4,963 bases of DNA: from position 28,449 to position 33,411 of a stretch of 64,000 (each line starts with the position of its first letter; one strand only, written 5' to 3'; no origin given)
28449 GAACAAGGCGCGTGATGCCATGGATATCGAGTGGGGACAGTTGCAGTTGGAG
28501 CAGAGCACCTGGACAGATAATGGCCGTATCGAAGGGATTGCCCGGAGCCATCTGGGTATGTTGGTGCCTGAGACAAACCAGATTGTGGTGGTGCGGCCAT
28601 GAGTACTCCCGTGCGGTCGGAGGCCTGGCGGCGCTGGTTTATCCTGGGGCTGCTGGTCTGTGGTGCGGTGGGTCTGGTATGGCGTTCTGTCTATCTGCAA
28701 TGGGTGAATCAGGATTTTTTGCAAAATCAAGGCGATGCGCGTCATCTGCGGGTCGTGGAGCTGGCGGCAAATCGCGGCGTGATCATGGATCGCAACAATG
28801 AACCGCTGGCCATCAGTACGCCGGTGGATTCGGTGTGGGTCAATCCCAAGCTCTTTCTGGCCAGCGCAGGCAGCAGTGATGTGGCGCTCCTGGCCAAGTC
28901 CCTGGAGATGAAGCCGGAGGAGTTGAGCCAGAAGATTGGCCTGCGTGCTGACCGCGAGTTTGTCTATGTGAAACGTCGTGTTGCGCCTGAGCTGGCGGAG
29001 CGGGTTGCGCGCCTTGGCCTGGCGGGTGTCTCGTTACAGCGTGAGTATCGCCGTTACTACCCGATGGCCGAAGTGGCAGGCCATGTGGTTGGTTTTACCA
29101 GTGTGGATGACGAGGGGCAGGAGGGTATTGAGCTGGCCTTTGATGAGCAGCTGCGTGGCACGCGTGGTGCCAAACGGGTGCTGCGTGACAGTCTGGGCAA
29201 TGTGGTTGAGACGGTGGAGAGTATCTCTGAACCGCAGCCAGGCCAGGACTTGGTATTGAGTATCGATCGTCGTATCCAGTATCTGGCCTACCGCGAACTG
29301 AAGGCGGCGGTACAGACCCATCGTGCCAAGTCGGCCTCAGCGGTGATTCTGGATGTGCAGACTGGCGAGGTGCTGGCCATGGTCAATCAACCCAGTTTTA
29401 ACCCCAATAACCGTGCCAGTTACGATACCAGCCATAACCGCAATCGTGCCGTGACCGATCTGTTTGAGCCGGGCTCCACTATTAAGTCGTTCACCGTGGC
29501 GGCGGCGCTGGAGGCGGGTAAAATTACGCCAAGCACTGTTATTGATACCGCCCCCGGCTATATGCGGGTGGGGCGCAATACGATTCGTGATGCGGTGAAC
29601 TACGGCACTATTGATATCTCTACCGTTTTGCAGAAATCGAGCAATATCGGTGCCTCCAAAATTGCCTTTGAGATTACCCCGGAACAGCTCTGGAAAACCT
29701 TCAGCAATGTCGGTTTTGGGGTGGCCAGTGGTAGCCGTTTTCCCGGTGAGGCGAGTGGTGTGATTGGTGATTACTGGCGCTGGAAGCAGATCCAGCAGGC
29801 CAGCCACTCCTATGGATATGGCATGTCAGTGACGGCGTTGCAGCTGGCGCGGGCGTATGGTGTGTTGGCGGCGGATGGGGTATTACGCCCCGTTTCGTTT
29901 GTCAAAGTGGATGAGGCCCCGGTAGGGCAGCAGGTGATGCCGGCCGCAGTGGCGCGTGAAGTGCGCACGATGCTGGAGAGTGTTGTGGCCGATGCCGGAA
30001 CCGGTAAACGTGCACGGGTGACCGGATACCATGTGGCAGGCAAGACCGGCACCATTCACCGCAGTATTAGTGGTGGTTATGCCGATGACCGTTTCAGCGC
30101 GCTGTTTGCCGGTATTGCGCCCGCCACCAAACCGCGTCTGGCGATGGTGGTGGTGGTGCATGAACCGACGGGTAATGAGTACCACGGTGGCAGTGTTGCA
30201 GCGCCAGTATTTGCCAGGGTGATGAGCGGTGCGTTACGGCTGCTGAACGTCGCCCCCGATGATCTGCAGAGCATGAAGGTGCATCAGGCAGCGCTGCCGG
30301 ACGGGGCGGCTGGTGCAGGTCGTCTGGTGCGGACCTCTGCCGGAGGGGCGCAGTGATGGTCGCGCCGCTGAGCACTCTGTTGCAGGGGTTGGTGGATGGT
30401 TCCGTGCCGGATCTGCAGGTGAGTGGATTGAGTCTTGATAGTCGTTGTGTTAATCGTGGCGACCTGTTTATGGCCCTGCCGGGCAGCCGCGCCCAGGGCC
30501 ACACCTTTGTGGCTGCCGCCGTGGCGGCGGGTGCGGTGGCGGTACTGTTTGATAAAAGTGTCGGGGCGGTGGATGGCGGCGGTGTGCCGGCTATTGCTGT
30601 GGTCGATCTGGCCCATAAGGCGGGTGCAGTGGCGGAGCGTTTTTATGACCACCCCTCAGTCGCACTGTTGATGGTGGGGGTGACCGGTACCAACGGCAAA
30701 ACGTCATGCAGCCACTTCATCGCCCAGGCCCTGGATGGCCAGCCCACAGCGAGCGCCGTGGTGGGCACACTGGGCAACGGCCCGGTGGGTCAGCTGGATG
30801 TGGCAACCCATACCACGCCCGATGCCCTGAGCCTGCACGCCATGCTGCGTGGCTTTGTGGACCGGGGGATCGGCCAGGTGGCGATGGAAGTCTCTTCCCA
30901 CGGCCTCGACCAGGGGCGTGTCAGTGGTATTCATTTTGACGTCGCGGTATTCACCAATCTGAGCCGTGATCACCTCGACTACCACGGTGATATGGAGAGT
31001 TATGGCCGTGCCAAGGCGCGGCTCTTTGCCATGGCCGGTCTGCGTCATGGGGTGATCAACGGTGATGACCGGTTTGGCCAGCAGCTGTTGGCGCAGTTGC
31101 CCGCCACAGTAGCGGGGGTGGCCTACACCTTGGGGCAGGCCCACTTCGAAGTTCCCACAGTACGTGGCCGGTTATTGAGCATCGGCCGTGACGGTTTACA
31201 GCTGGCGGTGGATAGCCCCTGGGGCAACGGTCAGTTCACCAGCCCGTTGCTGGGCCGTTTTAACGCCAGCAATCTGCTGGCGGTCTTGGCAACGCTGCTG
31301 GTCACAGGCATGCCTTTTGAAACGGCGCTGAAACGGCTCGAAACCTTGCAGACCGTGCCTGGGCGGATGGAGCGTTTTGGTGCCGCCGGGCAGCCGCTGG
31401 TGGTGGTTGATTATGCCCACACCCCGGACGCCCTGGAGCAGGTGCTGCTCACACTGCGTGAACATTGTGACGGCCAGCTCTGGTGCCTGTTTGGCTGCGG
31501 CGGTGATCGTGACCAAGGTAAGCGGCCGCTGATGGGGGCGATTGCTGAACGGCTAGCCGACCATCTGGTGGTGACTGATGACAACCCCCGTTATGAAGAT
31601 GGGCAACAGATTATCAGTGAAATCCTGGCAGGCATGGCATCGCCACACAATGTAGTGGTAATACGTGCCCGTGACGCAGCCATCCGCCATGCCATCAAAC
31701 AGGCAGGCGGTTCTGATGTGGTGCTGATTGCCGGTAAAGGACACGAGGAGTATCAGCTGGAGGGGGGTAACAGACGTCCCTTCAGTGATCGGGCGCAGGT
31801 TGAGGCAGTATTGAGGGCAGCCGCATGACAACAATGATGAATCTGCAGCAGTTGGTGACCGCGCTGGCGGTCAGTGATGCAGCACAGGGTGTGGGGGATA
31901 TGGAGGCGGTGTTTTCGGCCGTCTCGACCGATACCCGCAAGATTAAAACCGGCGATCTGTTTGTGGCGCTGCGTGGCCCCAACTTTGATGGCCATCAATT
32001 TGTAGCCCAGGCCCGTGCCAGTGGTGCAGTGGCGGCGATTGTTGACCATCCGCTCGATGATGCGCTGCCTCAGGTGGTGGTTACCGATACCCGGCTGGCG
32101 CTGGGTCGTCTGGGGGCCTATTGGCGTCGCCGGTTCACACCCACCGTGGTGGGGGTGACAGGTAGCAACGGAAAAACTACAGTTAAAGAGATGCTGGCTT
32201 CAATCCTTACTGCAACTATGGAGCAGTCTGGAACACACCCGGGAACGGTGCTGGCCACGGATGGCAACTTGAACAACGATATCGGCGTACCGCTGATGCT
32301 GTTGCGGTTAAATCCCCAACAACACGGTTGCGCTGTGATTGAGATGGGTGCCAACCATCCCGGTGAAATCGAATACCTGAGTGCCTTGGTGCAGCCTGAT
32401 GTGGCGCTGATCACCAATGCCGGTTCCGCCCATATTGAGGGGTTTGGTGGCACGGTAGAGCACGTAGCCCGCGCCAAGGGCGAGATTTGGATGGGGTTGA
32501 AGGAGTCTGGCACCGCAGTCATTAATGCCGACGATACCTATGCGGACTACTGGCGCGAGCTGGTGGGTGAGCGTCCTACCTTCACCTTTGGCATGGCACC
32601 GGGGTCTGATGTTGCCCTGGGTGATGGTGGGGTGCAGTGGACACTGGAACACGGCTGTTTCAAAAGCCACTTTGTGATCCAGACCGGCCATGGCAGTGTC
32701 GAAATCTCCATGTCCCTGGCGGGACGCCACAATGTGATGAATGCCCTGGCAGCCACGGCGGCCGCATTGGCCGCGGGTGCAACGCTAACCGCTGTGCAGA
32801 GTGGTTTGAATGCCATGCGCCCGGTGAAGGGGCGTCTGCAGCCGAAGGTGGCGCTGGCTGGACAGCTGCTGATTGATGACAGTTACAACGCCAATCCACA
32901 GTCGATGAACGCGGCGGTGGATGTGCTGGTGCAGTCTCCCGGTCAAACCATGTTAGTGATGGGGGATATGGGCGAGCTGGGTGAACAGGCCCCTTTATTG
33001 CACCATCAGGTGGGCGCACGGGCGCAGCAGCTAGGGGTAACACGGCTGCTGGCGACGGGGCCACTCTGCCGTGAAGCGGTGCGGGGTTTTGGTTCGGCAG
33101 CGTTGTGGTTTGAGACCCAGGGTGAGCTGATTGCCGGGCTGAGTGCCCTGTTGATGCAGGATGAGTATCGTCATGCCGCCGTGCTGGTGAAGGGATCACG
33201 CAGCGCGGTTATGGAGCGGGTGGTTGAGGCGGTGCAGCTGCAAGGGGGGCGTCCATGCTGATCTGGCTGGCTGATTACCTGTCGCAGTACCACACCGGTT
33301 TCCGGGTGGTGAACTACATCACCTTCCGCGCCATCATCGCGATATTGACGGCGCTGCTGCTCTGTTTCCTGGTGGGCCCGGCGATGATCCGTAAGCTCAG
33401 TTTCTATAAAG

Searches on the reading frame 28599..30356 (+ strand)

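Call 45: search_protein_families(library=pfam, proteins=[window:28599-30356:+], max_evalue=0.0001)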
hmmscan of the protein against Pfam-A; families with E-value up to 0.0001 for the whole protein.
window:28599-30356:+ (585 aa): 3 families
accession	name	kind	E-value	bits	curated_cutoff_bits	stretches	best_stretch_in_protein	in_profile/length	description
PF00905.27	Transpeptidase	-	9.7e-78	261.8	22.1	1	247-542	2-298/299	Penicillin binding protein transpeptidase domain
PF03717.20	PBP_dimer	-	1.1e-21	78.5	24.4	1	56-206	3-179/180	Penicillin-binding Protein dimerisation domain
PF21922.1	PBP_dimer_2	-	3e-06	27.8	27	1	148-190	21-62/83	Penicillin binding protein A dimerisation domain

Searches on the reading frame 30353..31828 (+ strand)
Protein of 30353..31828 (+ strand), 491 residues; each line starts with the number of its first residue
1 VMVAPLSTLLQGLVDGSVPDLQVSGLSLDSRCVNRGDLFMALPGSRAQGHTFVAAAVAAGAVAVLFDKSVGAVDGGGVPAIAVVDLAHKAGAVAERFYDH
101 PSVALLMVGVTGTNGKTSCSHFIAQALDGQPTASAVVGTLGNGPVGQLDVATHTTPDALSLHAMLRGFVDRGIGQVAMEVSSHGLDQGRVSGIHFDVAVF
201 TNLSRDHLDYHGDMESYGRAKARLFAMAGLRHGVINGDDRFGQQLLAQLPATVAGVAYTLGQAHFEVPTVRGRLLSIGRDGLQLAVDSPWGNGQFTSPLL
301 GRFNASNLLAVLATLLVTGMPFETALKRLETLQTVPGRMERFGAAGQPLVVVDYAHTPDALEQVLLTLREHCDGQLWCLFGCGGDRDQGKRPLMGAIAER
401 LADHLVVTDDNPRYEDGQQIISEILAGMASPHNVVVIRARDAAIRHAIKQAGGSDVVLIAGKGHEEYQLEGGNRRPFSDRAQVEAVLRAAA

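Call 58: search_protein_families(library=pfam, proteins=[window:30353-31828:+], max_evalue=0.00001)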
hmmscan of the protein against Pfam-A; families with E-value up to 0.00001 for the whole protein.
window:30353-31828:+ (491 aa): 3 families
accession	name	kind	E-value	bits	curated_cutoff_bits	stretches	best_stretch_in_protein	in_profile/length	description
PF08245.18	Mur_ligase_M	-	1.2e-47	162.9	24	1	110-314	1-199/200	Mur ligase middle domain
PF02875.26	Mur_ligase_C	-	2.2e-35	122.7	28.4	1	337-463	1-127/127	Mur ligase, glutamate ligase domain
PF01225.30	Mur_ligase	-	7.7e-09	36.2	21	1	23-98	2-95/95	Mur ligase family, catalytic domain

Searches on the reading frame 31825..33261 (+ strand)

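Call 58: search_protein_families(library=pfam, proteins=[window:31825-33261:+], max_evalue=0.00001)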
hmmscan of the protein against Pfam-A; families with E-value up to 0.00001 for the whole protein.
window:31825-33261:+ (478 aa): 3 families
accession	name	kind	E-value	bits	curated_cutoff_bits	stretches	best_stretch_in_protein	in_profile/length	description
PF08245.18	Mur_ligase_M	-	1.1e-47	163.1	24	1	111-314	1-200/200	Mur ligase middle domain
PF02875.26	Mur_ligase_C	-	5.7e-13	50.2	28.4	1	336-459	1-127/127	Mur ligase, glutamate ligase domain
PF01225.30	Mur_ligase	-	1.9e-08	35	21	1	31-77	3-54/95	Mur ligase family, catalytic domain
